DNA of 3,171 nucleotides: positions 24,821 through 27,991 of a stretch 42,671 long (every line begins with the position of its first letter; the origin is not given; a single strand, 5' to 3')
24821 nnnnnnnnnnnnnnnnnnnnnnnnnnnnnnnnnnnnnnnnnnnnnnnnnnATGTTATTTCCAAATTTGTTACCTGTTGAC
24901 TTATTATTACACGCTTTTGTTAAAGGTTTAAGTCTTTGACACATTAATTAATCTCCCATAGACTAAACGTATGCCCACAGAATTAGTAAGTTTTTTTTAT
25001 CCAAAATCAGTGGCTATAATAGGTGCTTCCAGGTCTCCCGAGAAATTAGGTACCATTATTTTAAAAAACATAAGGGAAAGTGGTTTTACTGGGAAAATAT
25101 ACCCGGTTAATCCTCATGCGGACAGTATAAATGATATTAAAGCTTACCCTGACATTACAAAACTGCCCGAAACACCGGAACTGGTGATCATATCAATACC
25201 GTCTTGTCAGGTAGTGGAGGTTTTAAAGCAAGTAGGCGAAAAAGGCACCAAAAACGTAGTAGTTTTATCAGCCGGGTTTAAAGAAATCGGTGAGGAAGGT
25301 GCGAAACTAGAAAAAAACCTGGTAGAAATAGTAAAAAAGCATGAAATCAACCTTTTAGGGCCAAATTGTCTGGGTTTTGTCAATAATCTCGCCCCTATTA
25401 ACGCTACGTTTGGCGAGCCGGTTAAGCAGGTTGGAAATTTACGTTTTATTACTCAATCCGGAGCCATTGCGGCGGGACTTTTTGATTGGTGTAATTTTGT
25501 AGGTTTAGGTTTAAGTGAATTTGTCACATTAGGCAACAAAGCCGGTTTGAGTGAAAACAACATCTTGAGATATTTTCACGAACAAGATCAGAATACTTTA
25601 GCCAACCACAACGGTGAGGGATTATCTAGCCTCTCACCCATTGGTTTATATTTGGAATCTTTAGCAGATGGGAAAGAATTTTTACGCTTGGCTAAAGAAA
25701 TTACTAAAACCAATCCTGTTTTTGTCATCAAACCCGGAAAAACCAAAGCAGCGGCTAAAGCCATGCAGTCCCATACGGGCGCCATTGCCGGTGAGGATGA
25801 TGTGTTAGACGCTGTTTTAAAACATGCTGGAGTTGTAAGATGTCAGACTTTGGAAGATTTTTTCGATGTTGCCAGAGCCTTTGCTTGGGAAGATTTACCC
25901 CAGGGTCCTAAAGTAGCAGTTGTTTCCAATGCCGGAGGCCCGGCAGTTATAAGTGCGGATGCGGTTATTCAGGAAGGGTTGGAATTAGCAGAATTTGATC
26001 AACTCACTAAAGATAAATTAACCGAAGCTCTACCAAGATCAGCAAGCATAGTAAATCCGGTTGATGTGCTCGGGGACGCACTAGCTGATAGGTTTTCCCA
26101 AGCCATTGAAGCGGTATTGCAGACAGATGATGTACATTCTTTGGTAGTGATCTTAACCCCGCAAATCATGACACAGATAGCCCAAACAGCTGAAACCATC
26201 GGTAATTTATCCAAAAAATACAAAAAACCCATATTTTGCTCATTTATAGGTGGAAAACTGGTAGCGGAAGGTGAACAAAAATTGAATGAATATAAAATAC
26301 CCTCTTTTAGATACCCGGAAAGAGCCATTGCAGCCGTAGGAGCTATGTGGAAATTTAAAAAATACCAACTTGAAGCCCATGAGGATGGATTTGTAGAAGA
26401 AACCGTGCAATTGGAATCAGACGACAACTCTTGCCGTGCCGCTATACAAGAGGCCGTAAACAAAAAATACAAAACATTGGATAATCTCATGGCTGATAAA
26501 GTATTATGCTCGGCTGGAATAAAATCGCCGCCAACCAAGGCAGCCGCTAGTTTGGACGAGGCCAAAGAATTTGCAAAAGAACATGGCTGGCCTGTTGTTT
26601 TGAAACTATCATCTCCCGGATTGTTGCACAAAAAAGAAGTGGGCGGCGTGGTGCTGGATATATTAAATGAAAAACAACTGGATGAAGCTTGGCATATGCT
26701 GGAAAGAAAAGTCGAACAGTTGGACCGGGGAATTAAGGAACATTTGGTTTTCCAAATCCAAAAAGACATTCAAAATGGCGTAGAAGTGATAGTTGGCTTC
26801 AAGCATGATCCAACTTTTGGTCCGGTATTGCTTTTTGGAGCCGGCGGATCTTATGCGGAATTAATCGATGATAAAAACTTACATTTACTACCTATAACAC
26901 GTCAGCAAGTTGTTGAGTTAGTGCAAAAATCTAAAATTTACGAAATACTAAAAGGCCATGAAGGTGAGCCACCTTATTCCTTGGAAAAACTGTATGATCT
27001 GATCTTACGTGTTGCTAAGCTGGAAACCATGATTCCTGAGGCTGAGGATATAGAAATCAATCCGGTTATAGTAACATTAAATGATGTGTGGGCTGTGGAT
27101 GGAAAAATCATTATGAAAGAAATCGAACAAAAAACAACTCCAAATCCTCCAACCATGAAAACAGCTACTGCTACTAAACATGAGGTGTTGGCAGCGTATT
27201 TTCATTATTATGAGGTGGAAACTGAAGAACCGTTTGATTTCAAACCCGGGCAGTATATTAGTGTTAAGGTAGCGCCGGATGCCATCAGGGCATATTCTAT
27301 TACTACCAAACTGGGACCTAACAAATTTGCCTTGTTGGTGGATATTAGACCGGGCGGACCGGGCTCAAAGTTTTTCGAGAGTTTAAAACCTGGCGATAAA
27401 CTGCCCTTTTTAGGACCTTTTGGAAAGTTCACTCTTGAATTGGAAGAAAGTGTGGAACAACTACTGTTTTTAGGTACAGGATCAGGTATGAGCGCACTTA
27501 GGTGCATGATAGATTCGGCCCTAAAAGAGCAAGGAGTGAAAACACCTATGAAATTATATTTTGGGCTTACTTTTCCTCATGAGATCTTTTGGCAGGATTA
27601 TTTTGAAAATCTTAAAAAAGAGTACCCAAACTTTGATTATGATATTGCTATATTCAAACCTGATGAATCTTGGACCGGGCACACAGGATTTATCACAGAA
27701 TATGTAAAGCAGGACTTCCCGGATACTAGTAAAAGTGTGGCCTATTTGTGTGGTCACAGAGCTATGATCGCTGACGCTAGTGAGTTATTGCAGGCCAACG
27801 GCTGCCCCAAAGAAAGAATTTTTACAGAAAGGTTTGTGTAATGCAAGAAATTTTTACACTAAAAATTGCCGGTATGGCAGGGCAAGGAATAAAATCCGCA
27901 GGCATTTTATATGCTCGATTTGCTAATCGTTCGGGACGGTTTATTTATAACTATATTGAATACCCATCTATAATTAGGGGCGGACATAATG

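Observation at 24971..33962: Compact pyruvate-to-acetate-to-H2 module with non-canonical wiring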

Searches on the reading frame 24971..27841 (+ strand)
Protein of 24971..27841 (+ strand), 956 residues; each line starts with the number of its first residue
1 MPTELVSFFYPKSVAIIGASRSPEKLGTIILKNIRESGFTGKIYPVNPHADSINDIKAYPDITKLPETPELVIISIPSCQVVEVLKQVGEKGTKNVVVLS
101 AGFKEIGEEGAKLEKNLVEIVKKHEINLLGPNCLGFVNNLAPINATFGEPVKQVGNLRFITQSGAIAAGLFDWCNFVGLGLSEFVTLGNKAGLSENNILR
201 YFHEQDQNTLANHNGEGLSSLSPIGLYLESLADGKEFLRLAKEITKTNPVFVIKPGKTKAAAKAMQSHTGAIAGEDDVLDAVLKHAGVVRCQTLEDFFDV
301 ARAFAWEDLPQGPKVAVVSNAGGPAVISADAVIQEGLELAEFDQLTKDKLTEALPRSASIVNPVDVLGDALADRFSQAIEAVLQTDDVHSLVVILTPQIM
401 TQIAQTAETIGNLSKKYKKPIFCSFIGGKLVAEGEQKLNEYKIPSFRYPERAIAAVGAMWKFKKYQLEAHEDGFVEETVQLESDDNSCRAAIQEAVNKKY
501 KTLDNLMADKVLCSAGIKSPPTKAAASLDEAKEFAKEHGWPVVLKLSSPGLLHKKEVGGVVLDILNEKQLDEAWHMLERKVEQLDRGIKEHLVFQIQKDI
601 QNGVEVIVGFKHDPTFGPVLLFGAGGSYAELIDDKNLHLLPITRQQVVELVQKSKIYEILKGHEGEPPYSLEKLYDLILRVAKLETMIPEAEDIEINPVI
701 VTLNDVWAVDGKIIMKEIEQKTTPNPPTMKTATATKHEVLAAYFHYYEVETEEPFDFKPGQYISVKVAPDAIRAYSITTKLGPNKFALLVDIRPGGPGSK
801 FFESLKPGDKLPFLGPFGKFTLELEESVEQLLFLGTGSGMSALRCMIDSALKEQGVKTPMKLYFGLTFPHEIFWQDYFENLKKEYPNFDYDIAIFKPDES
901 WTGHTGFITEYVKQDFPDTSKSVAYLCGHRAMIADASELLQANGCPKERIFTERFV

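Call 4: search_protein_families(library=pfam, proteins=[window:24971-27841:+], max_evalue=0.01)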
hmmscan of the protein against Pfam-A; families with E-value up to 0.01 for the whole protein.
window:24971-27841:+ (956 aa): 9 families
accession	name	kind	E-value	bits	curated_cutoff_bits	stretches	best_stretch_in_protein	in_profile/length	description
PF13549.11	ATP-grasp_5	-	1.8e-57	194.7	27.6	1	495-714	2-220/221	ATP-grasp domain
PF13607.11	Succ_CoA_lig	-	7.8e-39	133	27.4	1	155-304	2-138/138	Succinyl-CoA ligase like flavodoxin domain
PF13380.12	CoA_binding_2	-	6.4e-23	81.9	22.8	1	12-138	1-115/116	CoA binding domain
PF00175.26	NAD_binding_1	-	2.6e-14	54.2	22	1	833-937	1-108/109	Oxidoreductase NAD-binding domain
PF02629.25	CoA_binding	-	1.7e-11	45.1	22.3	1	11-102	3-97/97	CoA binding domain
PF19045.5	Ligase_CoA_2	-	3.3e-11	43.9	23.7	1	315-463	1-155/162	Ligase-CoA domain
PF00970.30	FAD_binding_6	-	3.1e-09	37.5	21.1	1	748-820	18-97/99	Oxidoreductase FAD-binding domain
PF01210.29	NAD_Gly3P_dh_N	-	0.00059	20.3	23.1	1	54-132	55-135/158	NAD-dependent glycerol-3-phosphate dehydrogenase N-terminus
PF01451.26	LMWPc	-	0.0014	19.3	23.2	0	485-542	7-62/144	Low molecular weight phosphotyrosine protein phosphatase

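Call 11: search_solved_structures(query=window:24971-27841:+, max_evalue=0.001, show_alignments=0)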
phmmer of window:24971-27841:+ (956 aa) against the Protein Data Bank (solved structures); distinct sequences matched with E-value up to 0.001: 96 (the best 60 are shown).
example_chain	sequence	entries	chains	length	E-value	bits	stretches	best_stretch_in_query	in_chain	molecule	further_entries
8wzu_A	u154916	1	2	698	2.7e-126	426.1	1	9-702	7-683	4-hydroxybutyrate--CoA ligase [ADP-forming]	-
9y43_A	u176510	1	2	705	5.3e-98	332.4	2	3-464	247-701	3-hydroxypropionate--CoA ligase [ADP-forming]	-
2csu_A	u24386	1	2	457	4.3e-89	303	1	7-459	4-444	457aa long hypothetical protein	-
9isq_A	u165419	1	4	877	9.9e-87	295.1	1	7-713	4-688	Protein acetyltransferase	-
9it0_A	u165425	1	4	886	1.6e-86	294.5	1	7-713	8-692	Protein acetyltransferase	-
4xyl_A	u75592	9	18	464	4.2e-85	289.7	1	4-464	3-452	alpha subunit of Acyl-CoA synthetase (NDP forming) | Acyl-CoA synthetase (NDP forming) | alpha subunit of acetyl-CoA synthetase (NDP forming)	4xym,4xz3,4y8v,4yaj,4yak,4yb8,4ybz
7cm9_A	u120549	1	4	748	9.6e-63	215.8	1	12-715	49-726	DMSP lyase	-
1wr2_A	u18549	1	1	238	7.6e-37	130.1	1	492-716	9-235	hypothetical protein PH1789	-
4xyl_B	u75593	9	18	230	7.4e-33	116.9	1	501-715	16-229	beta subunit of Acyl-CoA synthetase (NDP forming) | Uncharacterized protein | beta subunit of acetyl-CoA synthetase (NDP forming)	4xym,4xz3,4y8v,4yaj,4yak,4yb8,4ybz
7qty_A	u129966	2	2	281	3e-23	85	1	793-954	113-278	Na(+)-translocating NADH-quinone reductase subunit F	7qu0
2r6h_A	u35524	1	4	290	8.1e-23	83.6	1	791-955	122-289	NADH:ubiquinone oxidoreductase, Na translocating, F subunit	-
7qu3_A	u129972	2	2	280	7.1e-21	77.2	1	757-955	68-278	Na(+)-translocating NADH-quinone reductase subunit F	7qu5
4u9u_A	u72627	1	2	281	6.2e-19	70.8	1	794-955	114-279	Na(+)-translocating NADH-quinone reductase subunit F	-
8ad4_A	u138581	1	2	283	6.4e-19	70.7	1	794-955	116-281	Na(+)-translocating NADH-quinone reductase subunit F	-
4uaj_A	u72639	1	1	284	6.4e-19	70.7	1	794-955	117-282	Na(+)-translocating NADH-quinone reductase subunit F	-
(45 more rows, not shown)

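Call 25: find_homologous_proteins(query=window:24971-27841:+, max_evalue=1e-10)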
Query window:24971-27841:+ (956 aa): 7653 proteins with E <= 1e-10 among 8000 candidates; the best 120 are listed.
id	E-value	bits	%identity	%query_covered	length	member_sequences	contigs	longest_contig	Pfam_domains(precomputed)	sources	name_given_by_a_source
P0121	0.0e+0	2171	100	100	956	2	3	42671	PF02629.26,PF13607.12,PF13549.12,PF13380.13,PF19045.5,PF00175.27,PF00970.31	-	-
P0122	0.0e+0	2042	93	100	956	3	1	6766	PF02629.26,PF13607.12,PF13549.12,PF13380.13,PF19045.5,PF00175.27,PF00970.31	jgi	-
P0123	0.0e+0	2037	92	100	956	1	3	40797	PF02629.26,PF13607.12,PF13549.12,PF13380.13,PF19045.5,PF00175.27,PF00970.31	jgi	-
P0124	0.0e+0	1969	89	100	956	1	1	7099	PF02629.26,PF13607.12,PF13549.12,PF13380.13,PF19045.5,PF00175.27,PF00970.31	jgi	-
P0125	0.0e+0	1804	81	100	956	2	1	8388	PF02629.26,PF13607.12,PF13549.12,PF13380.13,PF19045.5,PF00175.27,PF00970.31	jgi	-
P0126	0.0e+0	1748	87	90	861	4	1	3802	PF13607.12,PF13549.12,PF19045.5,PF00175.27,PF00970.31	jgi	-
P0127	0.0e+0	1739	78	100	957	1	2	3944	PF02629.26,PF13607.12,PF13549.12,PF13380.13,PF19045.5,PF00175.27,PF00970.31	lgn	-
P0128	0.0e+0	1700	77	100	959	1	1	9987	PF02629.26,PF13607.12,PF13549.12,PF13380.13,PF19045.5,PF00175.27,PF00970.31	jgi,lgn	-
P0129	0.0e+0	1679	76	100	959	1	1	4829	PF02629.26,PF13607.12,PF13549.12,PF13380.13,PF19045.5,PF00175.27,PF00970.31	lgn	-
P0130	0.0e+0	1673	76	100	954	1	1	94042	PF02629.26,PF13607.12,PF13549.12,PF13380.13,PF19045.5,PF00175.27,PF00970.31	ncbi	ncbi:acetate--CoA ligase family protein [Patescibacteria group bacterium]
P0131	0.0e+0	1663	74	100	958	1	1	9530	PF02629.26,PF13607.12,PF13549.12,PF13380.13,PF19045.5,PF00175.27,PF00970.31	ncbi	-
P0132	0.0e+0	1647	74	100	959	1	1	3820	PF02629.26,PF13607.12,PF13549.12,PF13380.13,PF19045.5,PF00175.27,PF00970.31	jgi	-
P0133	0.0e+0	1631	74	100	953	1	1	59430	PF02629.26,PF13607.12,PF13549.12,PF13380.13,PF19045.5,PF00175.27,PF00970.31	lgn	-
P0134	0.0e+0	1589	70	100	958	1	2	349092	PF02629.26,PF13607.12,PF13549.12,PF13380.13,PF19045.5,PF00175.27,PF00970.31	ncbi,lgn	-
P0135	0.0e+0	1539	69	100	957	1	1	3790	PF02629.26,PF13607.12,PF13549.12,PF13380.13,PF19045.5,PF00175.27,PF00970.31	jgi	jgi:acetyltransferase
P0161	0.0e+0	1293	58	100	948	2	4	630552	PF02629.26,PF13607.12,PF13549.12,PF13380.13,PF19045.5,PF00175.27,PF00970.31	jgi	-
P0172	0.0e+0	1268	57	100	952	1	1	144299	PF02629.26,PF13607.12,PF13549.12,PF13380.13,PF19045.5,PF00175.27,PF00970.31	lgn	-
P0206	0.0e+0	1243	58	100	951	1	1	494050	PF02629.26,PF13607.12,PF13549.12,PF13380.13,PF19045.5,PF00175.27,PF00970.31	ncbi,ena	-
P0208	0.0e+0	1243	59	100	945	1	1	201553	PF02629.26,PF13607.12,PF13549.12,PF13380.13,PF19045.5,PF00175.27,PF00970.31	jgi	jgi:acetate---CoA ligase (ADP-forming)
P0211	0.0e+0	1241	58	100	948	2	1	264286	PF02629.26,PF13607.12,PF13549.12,PF13380.13,PF19045.5,PF00175.27,PF00970.31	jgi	-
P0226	0.0e+0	1229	56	100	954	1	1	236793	PF02629.26,PF13607.12,PF13549.12,PF13380.13,PF19045.5,PF00175.27,PF00970.31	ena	-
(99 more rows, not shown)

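Call 60: search_protein_families(library=ncbifam, proteins=[window:24971-27841:+], max_evalue=0.001)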
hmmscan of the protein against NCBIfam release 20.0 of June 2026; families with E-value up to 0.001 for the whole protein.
window:24971-27841:+ (956 aa): 29 families (the best 25 are shown)
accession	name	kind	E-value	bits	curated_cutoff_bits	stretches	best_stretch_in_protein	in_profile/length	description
NF045493.1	HydDutCoALig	equivalog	5.6e-151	504.5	1300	1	7-702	5-683/698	4-hydroxybutyrate--CoA ligase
TIGR02717.1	AcCoA-syn-alpha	equivalog_domain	3.7e-147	490.6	567.15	1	6-461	2-445/447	acetate--CoA ligase alpha subunit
NF045494.1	AcCoALig_Archglob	equivalog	2.9e-133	445.6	1200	2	4-464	217-664/665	acetate--CoA ligase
NF045492.1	HydPropCoALig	equivalog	6.4e-123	411.5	1300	2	6-464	249-698/700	3-hydroxypropionate--CoA ligase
NF045803.1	MethMoxFADbindMmoC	equivalog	2.4e-35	121.9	500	1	752-956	135-341/343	aromatic/alkene monooxygenase hydroxylase FAD-binding subunit MmoC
NF040810.1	BenC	equivalog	7.6e-30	104.2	430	1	747-955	124-330/333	benzoate 1,2-dioxygenase electron transfer component BenC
NF008822.0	PRK11872.1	equivalog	4.1e-27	95.1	402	1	748-955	128-335/341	anthranilate 1,2-dioxygenase electron transfer component AntC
TIGR01941.1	nqrF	equivalog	5.1e-26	91.5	295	1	791-955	236-403/405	NADH:ubiquinone reductase (Na(+)-transporting) subunit F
NF005963.0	PRK08051.1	equivalog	2e-21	76.4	230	1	747-955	21-230/233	NAD(P)H-flavin reductase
NF007964.0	PRK10684.1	equivalog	5.7e-18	65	383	1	755-955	35-237/333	NADH oxidoreductase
NF052252.1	flav_redu_LuxG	exception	6.7e-18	64.7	340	1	749-955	20-229/232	flavin mononucleotide reductase LuxG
TIGR02160.1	PA_CoA_Oxy5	hypoth_equivalog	1.4e-17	63.6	420.8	1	750-955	26-241/352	1,2-phenylacetyl-CoA epoxidase subunit PaaE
NF009805.0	PRK13289.1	equivalog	1.6e-15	57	432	1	744-955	172-392/399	NO-inducible flavohemoprotein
NF058606.1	GlBtMonoRdsGbcB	equivalog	2e-13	50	500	1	750-955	36-247/362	glycine betaine monooxygenase reductase subunit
NF006220.0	PRK08345.1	subfamily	2.6e-11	43.3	395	1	729-951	16-247/294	cytochrome-c3 hydrogenase subunit gamma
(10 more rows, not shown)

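Call 62: find_encoding_contigs(protein=P0161, flank=10000, max_places=1)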
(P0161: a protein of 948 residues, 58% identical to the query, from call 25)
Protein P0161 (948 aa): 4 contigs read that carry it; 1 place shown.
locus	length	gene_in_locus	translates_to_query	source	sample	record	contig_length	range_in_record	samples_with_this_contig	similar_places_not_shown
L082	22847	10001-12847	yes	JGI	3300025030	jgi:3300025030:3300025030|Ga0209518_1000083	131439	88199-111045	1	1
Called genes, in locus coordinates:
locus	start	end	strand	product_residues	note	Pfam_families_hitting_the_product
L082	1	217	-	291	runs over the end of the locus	PF07549:Sec_GG, PF02355:SecD_SecF_C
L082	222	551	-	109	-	-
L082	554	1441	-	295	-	-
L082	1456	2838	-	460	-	PF07549:Sec_GG (weak), PF21760:SecD_1st, PF22599:SecDF_P1_head, PF02355:SecD_SecF_C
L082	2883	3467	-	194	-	-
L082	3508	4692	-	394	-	PF11258:DUF3048, PF17479:DUF3048_C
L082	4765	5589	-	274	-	PF01326:PPDK_N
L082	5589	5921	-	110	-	PF00391:PEP-utilizers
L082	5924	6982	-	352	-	-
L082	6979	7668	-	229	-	PF00300:His_Phos_1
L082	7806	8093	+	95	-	-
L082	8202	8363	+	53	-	-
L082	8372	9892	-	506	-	PF05496:RuvB_N (faint), PF13541:ChlI, PF00158:Sigma54_activat (weak), PF00493:MCM (faint), PF01078:Mg_chelatase, PF07728:AAA_5, PF13335:Mg_chelatase_C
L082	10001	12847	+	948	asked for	PF02629:CoA_binding, PF13380:CoA_binding_2, PF13607:Succ_CoA_lig, PF19045:Ligase_CoA_2, PF13549:ATP-grasp_5, PF00970:FAD_binding_6, PF00175:NAD_binding_1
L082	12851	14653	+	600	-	PF01558:POR, PF01855:POR_N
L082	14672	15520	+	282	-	PF02775:TPP_enzyme_C, PF12367:PFO_beta_C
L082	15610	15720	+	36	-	-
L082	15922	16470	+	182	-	-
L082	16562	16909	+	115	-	PF13459:Fer4_15, PF13370:Fer4_13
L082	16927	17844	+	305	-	PF00892:EamA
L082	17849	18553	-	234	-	PF19927:DUF6390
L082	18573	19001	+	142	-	PF01750:HycI (weak)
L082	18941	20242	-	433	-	PF00374:NiFeSe_Hases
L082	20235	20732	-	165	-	PF01058:Oxidored_q6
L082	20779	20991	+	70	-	PF01455:HupF_HypC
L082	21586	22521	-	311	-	PF01594:AI-2E_transport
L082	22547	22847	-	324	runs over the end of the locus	PF01745:IPT (weak), PF01715:IPPT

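Call 63: find_encoding_contigs(protein=P0206, flank=10000, max_places=1)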
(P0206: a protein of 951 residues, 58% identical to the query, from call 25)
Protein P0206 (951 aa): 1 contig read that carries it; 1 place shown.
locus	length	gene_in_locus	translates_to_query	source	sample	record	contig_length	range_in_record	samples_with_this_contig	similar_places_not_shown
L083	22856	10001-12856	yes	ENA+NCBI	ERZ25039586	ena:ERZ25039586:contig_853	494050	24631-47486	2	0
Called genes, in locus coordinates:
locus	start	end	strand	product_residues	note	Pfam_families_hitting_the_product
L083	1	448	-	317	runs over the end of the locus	PF02618:YceG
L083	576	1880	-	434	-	PF02885:Glycos_trans_3N, PF00591:Glycos_transf_3, PF07831:PYNP_C (weak)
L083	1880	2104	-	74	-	-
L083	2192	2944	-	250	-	PF04203:Sortase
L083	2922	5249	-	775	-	PF12698:ABC2_membrane_3 (weak)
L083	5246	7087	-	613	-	PF01411:tRNA-synt_2c, PF07973:tRNA_SAD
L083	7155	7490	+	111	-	-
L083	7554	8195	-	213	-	-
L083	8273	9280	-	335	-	-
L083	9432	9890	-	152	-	PF00293:NUDIX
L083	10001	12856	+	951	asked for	PF02629:CoA_binding, PF13380:CoA_binding_2, PF13607:Succ_CoA_lig, PF19045:Ligase_CoA_2, PF13549:ATP-grasp_5, PF00970:FAD_binding_6 (weak), PF00175:NAD_binding_1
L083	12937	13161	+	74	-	PF04255:DUF433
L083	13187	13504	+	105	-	PF18480:DUF5615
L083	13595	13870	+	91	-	-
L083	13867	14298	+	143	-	PF01850:PIN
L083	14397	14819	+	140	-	-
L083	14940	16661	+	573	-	PF01558:POR, PF01855:POR_N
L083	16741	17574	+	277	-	PF02775:TPP_enzyme_C, PF12367:PFO_beta_C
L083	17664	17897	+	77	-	PF04070:DUF378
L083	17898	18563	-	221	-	-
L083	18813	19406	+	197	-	PF00963:Cohesin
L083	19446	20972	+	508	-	PF00117:GATase, PF07722:Peptidase_C26 (faint), PF02540:NAD_synthase (weak), PF00958:GMP_synt_C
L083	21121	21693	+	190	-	-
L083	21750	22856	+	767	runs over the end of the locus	PF26449:DUF8128, PF01935:DUF87 (faint), PF10412:TrwB_AAD_bind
